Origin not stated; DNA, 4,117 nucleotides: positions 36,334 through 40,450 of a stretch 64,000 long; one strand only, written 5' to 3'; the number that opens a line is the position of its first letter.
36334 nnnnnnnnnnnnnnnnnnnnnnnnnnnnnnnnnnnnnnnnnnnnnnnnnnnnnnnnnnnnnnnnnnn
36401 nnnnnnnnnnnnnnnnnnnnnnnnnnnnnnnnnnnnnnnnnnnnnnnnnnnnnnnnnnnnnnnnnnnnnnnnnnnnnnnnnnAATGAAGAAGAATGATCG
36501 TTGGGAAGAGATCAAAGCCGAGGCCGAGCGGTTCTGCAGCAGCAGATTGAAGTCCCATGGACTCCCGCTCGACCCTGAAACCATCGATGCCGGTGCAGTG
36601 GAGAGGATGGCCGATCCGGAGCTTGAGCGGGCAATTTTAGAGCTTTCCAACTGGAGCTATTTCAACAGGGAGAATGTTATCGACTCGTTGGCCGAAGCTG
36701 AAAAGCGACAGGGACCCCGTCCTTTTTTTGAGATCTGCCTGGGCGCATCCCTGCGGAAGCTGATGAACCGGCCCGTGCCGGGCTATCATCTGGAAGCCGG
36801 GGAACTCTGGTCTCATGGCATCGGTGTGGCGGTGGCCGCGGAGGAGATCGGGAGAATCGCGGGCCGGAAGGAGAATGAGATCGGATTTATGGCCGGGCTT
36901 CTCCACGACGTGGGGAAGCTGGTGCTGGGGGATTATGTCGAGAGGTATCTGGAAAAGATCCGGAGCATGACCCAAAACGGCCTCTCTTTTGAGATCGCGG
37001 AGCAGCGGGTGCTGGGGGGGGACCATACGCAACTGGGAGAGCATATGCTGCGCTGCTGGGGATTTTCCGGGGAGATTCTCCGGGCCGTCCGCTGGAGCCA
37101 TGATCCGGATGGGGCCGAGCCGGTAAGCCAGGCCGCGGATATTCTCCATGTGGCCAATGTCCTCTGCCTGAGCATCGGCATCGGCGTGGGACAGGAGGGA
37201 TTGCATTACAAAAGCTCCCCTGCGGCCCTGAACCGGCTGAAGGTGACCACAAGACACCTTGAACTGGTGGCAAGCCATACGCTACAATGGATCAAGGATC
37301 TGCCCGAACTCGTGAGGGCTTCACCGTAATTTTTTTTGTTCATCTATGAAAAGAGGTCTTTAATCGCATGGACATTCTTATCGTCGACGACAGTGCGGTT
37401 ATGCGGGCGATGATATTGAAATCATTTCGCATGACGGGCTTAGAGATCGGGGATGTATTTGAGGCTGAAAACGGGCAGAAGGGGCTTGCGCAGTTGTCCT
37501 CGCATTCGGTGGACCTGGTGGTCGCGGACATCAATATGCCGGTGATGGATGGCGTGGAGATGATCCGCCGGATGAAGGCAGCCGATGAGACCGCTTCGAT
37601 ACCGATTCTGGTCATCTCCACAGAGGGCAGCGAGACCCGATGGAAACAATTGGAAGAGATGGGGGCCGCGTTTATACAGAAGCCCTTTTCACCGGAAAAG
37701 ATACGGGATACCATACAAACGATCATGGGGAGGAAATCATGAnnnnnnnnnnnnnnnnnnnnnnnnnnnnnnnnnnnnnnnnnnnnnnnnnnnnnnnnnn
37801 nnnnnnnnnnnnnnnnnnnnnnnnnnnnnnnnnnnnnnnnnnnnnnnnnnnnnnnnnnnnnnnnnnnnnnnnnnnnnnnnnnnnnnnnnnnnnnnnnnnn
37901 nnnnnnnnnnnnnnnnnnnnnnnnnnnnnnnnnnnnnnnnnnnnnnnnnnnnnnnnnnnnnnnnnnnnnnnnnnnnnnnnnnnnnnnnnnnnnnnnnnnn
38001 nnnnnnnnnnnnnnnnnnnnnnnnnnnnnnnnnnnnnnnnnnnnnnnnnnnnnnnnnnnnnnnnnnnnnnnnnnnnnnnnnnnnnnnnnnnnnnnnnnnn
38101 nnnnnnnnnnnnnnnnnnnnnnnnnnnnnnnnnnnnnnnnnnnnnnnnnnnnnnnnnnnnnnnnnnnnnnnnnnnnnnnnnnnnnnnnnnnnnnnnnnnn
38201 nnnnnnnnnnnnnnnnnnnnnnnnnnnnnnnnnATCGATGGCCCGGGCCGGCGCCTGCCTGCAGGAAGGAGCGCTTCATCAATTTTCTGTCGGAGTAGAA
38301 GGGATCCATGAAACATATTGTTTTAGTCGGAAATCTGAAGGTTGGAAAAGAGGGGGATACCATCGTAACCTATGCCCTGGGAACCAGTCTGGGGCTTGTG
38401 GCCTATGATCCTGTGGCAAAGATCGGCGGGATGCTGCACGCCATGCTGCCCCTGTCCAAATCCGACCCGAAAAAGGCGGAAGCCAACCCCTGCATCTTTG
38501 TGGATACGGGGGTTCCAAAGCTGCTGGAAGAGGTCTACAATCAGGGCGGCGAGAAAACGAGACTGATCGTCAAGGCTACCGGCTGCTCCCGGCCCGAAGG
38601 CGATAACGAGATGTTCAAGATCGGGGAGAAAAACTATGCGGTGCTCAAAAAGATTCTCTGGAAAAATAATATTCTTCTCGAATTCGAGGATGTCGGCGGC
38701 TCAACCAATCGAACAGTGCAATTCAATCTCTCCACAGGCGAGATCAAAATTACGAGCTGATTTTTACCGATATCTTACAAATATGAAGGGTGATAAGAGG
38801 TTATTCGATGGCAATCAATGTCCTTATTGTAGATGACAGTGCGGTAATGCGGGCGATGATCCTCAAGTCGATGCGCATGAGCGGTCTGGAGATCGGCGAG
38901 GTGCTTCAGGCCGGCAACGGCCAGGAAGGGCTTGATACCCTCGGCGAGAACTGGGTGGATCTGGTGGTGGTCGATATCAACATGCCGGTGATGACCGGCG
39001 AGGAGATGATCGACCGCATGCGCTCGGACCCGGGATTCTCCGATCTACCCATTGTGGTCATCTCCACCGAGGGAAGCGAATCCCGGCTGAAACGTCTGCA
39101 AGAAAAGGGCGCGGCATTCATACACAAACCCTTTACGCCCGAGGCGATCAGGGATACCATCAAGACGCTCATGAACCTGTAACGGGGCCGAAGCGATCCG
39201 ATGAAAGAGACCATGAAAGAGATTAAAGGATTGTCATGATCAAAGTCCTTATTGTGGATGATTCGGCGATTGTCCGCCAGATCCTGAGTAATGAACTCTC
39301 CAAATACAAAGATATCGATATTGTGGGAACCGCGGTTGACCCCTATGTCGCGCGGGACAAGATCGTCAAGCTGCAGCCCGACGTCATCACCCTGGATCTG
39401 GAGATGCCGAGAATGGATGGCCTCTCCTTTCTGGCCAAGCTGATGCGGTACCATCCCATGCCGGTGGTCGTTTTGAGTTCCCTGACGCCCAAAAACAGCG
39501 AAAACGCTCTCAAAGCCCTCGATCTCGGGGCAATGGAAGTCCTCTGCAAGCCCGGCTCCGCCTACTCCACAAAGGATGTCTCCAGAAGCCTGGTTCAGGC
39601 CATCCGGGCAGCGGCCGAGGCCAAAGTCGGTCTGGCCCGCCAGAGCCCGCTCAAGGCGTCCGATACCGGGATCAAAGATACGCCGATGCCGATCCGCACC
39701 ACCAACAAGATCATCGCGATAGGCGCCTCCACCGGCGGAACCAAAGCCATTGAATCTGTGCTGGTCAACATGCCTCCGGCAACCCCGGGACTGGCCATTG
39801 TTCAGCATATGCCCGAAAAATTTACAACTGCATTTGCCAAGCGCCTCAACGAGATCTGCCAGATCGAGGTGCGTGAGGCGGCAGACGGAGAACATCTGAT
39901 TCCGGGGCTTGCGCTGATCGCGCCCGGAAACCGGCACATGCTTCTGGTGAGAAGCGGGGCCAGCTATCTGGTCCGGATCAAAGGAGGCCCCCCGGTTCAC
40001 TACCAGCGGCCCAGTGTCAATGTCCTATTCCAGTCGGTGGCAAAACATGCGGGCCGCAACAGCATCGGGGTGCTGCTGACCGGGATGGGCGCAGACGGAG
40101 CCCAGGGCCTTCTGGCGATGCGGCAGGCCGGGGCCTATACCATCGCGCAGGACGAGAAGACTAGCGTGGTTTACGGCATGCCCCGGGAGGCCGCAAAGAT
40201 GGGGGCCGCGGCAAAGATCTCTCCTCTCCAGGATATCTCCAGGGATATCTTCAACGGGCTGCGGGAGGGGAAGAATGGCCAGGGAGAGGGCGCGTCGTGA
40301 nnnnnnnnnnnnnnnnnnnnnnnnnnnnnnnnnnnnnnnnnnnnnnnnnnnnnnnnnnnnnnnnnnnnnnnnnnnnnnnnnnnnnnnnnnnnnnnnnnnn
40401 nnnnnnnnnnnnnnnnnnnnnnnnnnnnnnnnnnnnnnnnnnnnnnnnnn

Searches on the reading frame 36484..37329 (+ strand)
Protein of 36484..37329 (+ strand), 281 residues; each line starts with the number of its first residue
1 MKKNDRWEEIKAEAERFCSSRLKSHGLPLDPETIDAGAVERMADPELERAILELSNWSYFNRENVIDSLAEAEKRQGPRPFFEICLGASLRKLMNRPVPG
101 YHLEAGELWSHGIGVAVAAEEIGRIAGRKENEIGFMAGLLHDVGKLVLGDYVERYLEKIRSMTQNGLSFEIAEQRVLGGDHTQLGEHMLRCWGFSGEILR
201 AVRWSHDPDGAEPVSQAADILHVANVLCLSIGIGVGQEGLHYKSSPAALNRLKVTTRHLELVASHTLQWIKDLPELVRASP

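Call 5: search_protein_families(library=pfam, proteins=[window:36484-37329:+], max_evalue=0.001)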
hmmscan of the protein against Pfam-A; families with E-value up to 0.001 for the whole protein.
window:36484-37329:+ (281 aa): 2 families
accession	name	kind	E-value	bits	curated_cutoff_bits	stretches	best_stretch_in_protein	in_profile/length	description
PF08668.18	HDOD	-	1.6e-32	113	22.9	1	42-208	30-196/196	HDOD domain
PF01966.28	HD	-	1.2e-09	38.9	22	1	109-225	2-111/116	HD domain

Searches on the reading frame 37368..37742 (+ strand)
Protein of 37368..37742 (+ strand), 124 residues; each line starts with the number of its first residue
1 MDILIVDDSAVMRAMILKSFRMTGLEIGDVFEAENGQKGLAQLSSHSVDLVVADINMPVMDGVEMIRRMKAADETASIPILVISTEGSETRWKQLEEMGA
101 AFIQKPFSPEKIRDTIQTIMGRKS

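Call 5: search_protein_families(library=pfam, proteins=[window:37368-37742:+], max_evalue=0.001)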
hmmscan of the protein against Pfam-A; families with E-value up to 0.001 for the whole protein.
window:37368-37742:+ (124 aa): 1 family
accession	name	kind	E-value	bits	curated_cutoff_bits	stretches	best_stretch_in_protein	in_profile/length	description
PF00072.30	Response_reg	-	3.1e-23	82.5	30.2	1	3-116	1-110/111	Response regulator receiver domain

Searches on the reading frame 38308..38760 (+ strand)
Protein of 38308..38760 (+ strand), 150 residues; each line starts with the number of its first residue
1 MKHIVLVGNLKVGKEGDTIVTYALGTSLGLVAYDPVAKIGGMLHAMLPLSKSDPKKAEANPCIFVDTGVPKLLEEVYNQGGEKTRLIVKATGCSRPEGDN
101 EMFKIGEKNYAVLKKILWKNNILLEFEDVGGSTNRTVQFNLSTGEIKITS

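Call 3: search_protein_families(library=pfam, proteins=[window:38308-38760:+], max_evalue=1)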
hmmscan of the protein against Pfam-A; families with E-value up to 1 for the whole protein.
window:38308-38760:+ (150 aa): 1 family
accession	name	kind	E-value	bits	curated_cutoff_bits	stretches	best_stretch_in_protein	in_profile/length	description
PF03975.18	CheD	-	3.7e-24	85.4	25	1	46-149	1-107/108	CheD chemotactic sensory transduction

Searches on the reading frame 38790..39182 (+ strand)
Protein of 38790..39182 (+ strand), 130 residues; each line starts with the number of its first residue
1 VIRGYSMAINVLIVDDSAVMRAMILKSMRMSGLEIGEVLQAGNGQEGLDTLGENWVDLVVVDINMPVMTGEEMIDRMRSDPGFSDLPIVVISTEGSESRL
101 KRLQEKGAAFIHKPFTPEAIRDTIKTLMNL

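Call 5: search_protein_families(library=pfam, proteins=[window:38790-39182:+], max_evalue=0.001)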
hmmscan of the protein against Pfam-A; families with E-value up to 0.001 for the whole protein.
window:38790-39182:+ (130 aa): 1 family
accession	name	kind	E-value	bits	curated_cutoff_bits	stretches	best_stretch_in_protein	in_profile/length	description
PF00072.30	Response_reg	-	1.3e-21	77.2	30.2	1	11-124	1-110/111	Response regulator receiver domain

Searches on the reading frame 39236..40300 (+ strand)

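Call 5: search_protein_families(library=pfam, proteins=[window:39236-40300:+], max_evalue=0.001)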
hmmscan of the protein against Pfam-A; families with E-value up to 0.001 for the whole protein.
window:39236-40300:+ (354 aa): 2 families
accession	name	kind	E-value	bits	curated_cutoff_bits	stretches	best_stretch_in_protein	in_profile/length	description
PF01339.22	CheB_methylest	-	2e-62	210.5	24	1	160-337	1-173/174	CheB methylesterase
PF00072.30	Response_reg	-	7.8e-20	71.5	30.2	1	4-107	1-101/111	Response regulator receiver domain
